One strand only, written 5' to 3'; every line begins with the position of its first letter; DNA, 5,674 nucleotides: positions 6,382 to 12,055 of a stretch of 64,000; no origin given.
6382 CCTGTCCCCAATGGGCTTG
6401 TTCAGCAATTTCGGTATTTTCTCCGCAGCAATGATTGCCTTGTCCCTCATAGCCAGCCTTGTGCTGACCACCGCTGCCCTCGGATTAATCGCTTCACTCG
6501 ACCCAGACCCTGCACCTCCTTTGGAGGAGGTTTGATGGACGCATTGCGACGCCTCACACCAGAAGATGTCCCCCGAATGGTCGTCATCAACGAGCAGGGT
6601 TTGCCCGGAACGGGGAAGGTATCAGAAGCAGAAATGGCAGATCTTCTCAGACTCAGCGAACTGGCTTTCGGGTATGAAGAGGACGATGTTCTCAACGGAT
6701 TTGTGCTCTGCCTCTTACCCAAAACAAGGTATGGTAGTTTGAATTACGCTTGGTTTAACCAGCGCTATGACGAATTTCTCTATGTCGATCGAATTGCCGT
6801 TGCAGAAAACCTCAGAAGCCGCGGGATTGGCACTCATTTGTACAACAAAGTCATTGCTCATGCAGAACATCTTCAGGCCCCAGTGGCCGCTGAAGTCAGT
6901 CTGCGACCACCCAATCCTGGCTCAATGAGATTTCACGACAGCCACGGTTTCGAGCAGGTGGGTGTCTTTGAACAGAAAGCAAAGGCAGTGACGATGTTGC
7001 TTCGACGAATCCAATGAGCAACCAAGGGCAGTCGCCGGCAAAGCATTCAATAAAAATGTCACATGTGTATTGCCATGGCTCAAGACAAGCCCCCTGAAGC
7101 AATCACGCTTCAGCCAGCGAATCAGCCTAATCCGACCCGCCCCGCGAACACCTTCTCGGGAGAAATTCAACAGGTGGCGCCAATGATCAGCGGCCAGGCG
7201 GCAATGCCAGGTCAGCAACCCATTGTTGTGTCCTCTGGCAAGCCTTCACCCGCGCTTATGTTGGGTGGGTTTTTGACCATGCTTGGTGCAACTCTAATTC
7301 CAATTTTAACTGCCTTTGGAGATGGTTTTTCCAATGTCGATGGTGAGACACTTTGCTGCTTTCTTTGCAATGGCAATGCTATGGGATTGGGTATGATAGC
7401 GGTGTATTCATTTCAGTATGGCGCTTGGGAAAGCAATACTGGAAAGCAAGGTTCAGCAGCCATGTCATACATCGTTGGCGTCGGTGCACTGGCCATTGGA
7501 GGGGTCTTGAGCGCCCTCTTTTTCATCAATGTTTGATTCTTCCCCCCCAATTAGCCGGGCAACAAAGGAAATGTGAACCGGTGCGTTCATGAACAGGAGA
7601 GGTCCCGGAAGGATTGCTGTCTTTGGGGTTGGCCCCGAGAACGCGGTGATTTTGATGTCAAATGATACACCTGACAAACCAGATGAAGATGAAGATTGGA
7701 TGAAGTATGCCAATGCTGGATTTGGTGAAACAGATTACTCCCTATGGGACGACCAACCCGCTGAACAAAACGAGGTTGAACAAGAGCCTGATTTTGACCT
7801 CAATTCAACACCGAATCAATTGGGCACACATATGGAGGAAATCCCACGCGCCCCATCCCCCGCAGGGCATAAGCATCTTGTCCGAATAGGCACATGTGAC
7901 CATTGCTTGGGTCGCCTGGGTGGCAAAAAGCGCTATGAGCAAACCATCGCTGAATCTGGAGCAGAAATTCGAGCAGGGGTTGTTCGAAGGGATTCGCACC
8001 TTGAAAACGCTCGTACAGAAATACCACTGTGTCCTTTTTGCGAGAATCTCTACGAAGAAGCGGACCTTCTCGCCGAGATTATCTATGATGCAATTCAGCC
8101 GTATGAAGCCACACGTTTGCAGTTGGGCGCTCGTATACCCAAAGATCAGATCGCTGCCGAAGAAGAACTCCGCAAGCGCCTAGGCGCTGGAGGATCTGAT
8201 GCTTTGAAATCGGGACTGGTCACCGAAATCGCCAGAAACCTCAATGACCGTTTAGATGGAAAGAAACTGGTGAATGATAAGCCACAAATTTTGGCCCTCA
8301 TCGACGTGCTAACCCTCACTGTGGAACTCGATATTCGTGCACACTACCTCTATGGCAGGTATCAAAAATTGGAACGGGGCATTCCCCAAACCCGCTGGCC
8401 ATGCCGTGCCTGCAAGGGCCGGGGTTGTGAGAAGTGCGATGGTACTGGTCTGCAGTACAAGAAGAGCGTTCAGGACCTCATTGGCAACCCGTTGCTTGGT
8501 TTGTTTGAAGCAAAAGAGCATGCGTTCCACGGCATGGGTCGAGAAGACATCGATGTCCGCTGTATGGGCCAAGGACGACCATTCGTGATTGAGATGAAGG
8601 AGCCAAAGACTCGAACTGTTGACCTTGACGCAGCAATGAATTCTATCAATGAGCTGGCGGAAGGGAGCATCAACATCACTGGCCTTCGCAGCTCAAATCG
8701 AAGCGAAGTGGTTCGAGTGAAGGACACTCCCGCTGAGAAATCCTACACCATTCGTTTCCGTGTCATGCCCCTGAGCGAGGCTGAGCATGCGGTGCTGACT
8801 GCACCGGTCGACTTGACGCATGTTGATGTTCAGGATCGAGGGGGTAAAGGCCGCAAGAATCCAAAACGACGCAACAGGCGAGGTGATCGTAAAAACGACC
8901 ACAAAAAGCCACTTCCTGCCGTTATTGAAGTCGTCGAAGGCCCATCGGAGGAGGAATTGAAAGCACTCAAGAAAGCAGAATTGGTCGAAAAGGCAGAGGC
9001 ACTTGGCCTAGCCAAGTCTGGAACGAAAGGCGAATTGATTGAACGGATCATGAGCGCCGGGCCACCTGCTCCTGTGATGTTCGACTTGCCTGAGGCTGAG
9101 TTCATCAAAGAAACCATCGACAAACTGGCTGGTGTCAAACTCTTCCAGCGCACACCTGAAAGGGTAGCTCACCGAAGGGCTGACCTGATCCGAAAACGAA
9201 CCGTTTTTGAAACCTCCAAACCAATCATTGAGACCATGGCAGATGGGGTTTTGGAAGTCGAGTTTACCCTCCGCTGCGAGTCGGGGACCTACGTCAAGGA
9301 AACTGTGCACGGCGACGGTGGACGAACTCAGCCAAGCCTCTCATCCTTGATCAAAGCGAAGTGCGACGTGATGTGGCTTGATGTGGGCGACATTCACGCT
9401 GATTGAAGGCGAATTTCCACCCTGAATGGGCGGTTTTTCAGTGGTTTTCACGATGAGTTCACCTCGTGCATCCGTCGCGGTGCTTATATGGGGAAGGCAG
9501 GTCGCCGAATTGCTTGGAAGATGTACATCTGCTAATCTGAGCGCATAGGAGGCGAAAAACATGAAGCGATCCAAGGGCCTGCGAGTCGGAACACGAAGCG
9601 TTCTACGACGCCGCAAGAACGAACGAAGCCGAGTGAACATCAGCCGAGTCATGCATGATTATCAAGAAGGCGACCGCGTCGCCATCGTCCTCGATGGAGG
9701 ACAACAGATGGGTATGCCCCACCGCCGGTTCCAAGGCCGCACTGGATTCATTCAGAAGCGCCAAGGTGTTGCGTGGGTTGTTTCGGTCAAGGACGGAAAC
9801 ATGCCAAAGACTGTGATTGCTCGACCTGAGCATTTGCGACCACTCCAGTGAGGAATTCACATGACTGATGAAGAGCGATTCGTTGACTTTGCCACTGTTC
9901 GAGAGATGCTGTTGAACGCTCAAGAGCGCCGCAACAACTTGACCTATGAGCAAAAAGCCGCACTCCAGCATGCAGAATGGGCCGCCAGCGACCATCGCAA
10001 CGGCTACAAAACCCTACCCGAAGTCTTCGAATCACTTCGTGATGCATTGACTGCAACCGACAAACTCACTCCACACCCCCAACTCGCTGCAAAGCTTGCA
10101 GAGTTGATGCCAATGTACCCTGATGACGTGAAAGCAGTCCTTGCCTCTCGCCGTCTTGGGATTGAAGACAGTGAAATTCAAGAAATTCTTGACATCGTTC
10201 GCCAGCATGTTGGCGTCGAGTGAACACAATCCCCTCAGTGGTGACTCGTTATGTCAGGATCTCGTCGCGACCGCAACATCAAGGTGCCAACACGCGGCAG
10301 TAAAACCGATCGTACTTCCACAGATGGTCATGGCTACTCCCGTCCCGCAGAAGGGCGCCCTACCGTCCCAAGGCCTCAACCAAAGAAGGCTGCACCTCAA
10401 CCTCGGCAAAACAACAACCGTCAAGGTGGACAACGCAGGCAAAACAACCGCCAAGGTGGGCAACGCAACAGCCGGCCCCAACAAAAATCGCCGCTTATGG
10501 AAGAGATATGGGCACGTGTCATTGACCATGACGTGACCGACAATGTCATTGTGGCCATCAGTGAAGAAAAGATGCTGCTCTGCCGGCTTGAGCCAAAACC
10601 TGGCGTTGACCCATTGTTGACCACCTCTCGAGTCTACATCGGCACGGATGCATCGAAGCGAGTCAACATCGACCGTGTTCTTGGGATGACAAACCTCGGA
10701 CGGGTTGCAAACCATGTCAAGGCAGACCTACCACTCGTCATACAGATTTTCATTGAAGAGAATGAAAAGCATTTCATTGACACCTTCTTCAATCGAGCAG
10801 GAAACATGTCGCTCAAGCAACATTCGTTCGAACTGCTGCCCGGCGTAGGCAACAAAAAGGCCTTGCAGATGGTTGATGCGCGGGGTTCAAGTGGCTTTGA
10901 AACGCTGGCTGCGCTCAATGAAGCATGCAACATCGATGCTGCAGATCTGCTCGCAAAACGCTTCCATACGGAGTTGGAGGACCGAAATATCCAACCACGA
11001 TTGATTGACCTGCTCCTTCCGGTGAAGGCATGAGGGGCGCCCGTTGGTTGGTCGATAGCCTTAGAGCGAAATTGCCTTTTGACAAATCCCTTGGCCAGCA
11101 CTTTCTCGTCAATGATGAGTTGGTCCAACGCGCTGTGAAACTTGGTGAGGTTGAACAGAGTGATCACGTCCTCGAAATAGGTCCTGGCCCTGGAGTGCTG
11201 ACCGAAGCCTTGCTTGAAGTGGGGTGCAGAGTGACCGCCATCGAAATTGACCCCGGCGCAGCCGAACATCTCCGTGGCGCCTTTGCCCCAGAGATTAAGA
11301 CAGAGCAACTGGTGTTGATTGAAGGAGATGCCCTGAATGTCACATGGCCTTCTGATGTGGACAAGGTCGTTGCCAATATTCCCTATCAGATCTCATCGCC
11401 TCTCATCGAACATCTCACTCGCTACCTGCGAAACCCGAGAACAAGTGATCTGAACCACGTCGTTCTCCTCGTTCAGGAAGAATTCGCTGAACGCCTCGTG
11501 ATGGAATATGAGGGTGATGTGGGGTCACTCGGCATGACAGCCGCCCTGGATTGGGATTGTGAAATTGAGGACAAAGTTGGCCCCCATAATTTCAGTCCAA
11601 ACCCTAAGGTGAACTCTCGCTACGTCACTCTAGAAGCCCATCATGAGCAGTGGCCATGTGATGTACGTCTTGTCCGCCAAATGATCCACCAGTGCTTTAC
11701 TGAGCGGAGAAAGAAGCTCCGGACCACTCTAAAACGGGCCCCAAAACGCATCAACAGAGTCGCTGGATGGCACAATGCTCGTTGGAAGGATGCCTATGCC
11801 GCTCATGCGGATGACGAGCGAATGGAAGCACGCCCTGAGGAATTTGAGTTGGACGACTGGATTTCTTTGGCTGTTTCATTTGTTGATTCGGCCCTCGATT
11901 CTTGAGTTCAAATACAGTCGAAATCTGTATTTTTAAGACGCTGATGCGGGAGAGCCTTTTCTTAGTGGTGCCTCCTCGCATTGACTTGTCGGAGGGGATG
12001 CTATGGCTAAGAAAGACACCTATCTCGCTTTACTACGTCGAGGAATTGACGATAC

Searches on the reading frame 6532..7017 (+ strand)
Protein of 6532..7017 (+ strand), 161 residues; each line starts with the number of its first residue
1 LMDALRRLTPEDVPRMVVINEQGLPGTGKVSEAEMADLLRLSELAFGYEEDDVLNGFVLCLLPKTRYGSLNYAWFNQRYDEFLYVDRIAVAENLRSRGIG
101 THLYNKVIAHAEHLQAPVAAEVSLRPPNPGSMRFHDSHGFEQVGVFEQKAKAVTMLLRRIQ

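Call 78: search_protein_families(library=pfam, proteins=[window:6532-7017:+], max_evalue=0.001)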
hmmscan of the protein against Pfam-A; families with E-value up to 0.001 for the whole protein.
window:6532-7017:+ (161 aa): 4 families
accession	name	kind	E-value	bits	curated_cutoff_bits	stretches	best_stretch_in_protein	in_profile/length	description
PF00583.31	Acetyltransf_1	-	1.1e-11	45.5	20.7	1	42-140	32-116/116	Acetyltransferase (GNAT) family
PF13508.13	Acetyltransf_7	-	3.5e-06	27.7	27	1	72-141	17-83/84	Acetyltransferase (GNAT) domain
PF13673.13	Acetyltransf_10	-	6.6e-05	23.3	23.6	1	84-149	53-115/128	Acetyltransferase (GNAT) domain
PF13302.13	Acetyltransf_3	-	0.00015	22.9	25.4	1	5-141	4-138/138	Acetyltransferase (GNAT) domain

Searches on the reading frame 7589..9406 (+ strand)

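Call 78: search_protein_families(library=pfam, proteins=[window:7589-9406:+], max_evalue=0.001)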
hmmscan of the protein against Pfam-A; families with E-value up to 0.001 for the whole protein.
window:7589-9406:+ (605 aa): 3 families
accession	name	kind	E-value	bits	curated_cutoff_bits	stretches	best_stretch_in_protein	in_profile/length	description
PF21238.2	Pus10_C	-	9.2e-60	202.5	27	2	253-414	1-152/232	Pus10, C-terminal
PF22023.1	Pus10_THUMP_arc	-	2e-07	31.5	28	1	162-239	2-78/78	Pus10 THUMP domain, archaeal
PF02037.33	SAP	-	3.4e-07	30.2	23.9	1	457-489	2-34/37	SAP domain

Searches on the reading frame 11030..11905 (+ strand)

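Call 78: search_protein_families(library=pfam, proteins=[window:11030-11905:+], max_evalue=0.001)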
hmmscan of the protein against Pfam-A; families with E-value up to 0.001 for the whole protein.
window:11030-11905:+ (291 aa): 6 families
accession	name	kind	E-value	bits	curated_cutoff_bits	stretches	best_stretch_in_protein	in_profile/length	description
PF00398.26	RrnaAD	-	1.3e-43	149.4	24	1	18-237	5-226/263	Ribosomal RNA adenine dimethylase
PF13649.12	Methyltransf_25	-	2.3e-06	28.7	27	1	47-117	1-73/97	Methyltransferase domain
PF08241.18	Methyltransf_11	-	2.9e-05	25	21.2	1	48-115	1-66/95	Methyltransferase domain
PF13489.12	Methyltransf_23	-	0.00017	21.8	27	1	29-88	10-61/164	Methyltransferase domain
PF08242.18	Methyltransf_12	-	0.00025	22.1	30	1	48-116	1-72/98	Methyltransferase domain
PF06325.19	PrmA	-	0.00096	19.2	22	0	41-134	159-251/296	Ribosomal protein L11 methyltransferase (PrmA)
